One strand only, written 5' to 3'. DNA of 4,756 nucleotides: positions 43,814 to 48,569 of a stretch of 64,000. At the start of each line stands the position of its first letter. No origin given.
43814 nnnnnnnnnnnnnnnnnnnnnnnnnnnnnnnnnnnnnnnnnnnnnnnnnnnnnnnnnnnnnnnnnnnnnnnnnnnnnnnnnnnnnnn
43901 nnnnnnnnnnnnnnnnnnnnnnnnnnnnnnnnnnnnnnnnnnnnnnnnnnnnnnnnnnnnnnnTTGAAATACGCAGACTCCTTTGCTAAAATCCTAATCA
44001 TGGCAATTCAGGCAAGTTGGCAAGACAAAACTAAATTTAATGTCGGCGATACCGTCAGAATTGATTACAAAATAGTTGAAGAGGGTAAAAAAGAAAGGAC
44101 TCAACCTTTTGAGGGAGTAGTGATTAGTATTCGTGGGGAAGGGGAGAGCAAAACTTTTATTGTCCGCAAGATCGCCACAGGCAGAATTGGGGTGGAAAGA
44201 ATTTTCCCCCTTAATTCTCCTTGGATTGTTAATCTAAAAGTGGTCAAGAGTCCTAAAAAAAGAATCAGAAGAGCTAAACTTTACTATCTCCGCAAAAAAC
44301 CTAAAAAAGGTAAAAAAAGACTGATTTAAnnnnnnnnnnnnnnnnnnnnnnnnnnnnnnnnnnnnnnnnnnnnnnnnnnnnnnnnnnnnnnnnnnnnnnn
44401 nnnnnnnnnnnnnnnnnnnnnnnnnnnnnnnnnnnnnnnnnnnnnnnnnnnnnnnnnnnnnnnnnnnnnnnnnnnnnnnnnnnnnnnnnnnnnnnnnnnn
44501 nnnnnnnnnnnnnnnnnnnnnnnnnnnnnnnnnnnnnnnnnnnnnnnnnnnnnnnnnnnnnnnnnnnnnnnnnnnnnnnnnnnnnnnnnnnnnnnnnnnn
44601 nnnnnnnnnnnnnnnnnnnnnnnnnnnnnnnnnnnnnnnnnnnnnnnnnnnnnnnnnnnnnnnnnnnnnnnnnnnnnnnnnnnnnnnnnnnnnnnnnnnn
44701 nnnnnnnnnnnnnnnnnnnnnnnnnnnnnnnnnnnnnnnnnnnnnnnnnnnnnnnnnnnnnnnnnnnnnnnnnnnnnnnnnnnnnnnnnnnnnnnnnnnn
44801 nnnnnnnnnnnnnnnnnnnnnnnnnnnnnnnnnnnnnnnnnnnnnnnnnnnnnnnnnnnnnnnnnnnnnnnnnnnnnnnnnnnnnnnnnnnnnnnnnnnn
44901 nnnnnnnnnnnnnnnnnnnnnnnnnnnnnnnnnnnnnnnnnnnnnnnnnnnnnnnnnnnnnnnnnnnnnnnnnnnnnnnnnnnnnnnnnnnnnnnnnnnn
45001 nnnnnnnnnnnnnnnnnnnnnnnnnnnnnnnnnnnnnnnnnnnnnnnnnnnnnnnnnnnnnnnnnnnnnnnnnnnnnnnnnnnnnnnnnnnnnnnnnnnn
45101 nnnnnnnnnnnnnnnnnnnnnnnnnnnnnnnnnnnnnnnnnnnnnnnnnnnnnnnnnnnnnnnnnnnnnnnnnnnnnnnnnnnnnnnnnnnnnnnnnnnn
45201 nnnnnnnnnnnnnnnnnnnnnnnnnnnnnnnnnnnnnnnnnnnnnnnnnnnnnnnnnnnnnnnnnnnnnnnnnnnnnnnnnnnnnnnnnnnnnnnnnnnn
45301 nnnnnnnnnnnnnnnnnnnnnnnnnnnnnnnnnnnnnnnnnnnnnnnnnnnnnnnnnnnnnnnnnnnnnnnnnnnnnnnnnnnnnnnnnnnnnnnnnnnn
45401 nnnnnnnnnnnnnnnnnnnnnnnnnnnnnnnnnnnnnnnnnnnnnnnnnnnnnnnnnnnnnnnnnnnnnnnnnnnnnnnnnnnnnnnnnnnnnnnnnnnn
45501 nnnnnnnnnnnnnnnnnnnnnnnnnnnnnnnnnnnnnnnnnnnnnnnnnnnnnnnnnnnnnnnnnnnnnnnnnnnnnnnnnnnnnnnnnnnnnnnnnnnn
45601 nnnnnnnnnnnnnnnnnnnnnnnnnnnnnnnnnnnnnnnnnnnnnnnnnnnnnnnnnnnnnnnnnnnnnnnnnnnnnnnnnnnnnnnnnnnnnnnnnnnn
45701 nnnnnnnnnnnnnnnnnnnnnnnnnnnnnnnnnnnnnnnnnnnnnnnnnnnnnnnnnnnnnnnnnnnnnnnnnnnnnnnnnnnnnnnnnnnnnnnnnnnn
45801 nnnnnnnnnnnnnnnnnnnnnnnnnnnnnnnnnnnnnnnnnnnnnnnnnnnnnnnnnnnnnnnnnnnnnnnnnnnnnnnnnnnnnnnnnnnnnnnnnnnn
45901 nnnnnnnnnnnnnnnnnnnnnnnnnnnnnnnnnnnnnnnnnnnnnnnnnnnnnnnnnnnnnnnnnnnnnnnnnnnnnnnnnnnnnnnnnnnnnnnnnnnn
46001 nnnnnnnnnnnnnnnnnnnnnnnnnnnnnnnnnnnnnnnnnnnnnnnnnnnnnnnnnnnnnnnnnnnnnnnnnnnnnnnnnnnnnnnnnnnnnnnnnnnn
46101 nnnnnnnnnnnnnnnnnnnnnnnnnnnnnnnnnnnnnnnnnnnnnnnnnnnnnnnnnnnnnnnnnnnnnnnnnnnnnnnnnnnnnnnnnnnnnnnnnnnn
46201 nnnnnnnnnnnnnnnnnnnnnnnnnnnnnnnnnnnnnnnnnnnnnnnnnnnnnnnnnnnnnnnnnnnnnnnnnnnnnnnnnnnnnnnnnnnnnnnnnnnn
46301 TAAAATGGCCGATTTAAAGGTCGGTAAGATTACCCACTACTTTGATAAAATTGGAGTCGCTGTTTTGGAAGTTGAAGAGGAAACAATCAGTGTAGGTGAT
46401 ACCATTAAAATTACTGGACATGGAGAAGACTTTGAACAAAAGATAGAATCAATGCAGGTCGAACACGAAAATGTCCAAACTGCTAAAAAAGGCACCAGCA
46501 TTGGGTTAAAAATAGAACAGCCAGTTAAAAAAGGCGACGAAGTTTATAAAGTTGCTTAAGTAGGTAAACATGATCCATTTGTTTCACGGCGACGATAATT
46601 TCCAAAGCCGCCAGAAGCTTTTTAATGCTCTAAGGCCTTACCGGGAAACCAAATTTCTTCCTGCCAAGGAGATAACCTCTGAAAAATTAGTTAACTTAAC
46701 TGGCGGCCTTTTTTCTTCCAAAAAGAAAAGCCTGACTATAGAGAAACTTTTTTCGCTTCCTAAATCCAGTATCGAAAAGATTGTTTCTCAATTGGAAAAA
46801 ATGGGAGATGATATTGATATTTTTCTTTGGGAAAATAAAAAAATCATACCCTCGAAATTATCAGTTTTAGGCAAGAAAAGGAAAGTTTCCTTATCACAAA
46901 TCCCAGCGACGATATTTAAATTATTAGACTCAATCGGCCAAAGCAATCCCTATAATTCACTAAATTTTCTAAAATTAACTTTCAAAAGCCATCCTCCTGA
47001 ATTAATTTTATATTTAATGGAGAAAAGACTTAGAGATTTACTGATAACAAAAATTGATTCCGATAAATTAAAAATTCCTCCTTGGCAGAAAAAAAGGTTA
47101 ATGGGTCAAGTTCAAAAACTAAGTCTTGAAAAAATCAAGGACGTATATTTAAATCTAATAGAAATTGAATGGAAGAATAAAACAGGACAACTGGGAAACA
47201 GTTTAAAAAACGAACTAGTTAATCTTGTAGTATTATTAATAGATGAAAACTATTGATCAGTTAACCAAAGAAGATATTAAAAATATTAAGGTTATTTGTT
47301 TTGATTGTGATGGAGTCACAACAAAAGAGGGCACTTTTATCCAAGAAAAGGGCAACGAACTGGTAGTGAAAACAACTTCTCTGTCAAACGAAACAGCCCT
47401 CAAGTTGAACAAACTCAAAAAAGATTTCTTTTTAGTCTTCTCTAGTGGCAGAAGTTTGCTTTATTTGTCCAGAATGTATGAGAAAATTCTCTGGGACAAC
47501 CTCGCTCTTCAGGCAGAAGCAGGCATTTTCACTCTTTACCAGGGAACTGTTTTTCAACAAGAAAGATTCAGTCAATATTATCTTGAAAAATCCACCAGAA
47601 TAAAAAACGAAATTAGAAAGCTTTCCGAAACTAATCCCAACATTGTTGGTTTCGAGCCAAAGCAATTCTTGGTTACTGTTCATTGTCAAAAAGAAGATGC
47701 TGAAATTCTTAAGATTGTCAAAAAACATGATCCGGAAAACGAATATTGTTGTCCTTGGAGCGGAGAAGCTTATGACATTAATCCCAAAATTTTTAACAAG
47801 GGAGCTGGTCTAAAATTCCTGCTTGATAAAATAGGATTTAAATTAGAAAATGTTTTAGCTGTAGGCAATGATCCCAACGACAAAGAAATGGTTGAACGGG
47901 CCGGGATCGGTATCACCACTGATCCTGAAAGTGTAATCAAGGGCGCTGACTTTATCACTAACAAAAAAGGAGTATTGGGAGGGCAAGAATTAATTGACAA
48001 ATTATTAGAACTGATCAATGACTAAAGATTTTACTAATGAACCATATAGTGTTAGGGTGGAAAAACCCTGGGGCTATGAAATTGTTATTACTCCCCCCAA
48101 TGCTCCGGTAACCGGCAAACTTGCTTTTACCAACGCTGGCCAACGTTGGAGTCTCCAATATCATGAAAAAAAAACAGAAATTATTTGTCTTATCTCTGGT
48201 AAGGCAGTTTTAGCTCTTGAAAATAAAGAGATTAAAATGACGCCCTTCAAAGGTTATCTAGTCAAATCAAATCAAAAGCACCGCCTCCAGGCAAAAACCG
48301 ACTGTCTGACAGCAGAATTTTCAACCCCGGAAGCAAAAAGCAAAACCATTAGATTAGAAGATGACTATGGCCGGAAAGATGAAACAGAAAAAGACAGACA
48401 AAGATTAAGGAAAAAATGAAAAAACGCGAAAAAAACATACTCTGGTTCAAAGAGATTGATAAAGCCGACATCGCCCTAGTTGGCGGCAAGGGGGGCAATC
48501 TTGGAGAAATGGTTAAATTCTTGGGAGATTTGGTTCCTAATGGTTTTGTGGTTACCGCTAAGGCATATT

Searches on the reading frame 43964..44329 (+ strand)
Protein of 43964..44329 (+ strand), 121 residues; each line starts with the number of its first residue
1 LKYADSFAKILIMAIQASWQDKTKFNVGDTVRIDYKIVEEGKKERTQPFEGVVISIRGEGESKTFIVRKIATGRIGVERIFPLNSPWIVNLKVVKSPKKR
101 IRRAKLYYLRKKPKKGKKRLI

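Call 39: search_protein_families(library=pfam, proteins=[window:43964-44329:+], max_evalue=0.0001)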
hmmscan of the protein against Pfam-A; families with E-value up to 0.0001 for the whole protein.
window:43964-44329:+ (121 aa): 1 family
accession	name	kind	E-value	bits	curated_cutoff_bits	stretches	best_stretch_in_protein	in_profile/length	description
PF01245.26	Ribosomal_L19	-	3.5e-32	111.1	22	1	20-116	13-105/111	Ribosomal protein L19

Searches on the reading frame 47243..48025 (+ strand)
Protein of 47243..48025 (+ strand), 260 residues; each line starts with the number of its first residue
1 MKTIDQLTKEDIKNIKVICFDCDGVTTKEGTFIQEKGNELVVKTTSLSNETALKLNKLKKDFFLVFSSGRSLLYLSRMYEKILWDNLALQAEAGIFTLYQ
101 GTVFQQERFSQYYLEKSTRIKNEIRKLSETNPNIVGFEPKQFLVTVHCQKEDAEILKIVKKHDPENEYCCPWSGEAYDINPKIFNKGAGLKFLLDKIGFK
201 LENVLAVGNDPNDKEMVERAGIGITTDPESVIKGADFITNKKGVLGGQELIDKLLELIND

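Call 45: search_protein_families(library=pfam, proteins=[window:47243-48025:+], max_evalue=0.0001)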
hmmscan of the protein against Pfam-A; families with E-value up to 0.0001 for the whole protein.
window:47243-48025:+ (260 aa): 4 families
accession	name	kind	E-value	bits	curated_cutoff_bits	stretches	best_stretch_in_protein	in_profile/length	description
PF08282.18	Hydrolase_3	-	2.1e-17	64.1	20.9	1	118-241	121-245/255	haloacid dehalogenase-like hydrolase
PF05116.19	S6PP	-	5.2e-07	29.9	20.3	1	57-224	31-204/247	Sucrose-6F-phosphate phosphohydrolase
PF02358.22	Trehalose_PPase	-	2.1e-05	24.2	27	0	46-217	19-200/235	Trehalose-phosphatase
PF00702.32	Hydrolase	-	2.4e-05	25.2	26.4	0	15-221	1-191/191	haloacid dehalogenase-like hydrolase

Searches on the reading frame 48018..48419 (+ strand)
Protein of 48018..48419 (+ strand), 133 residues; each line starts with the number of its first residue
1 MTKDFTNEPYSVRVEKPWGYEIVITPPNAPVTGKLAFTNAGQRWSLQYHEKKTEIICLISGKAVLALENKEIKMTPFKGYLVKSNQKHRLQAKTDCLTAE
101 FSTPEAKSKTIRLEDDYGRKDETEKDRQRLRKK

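Call 45: search_protein_families(library=pfam, proteins=[window:48018-48419:+], max_evalue=0.0001)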
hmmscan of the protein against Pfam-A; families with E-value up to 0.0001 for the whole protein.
window:48018-48419:+ (133 aa): 2 families
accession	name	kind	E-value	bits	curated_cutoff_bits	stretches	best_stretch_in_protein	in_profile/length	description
PF07883.17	Cupin_2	-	8e-06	25.9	27.2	1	46-95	13-61/70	Cupin domain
PF01050.24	MannoseP_isomer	-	0.0001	22.9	23.6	0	13-93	11-90/116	Mannose-6-phosphate isomerase C-terminal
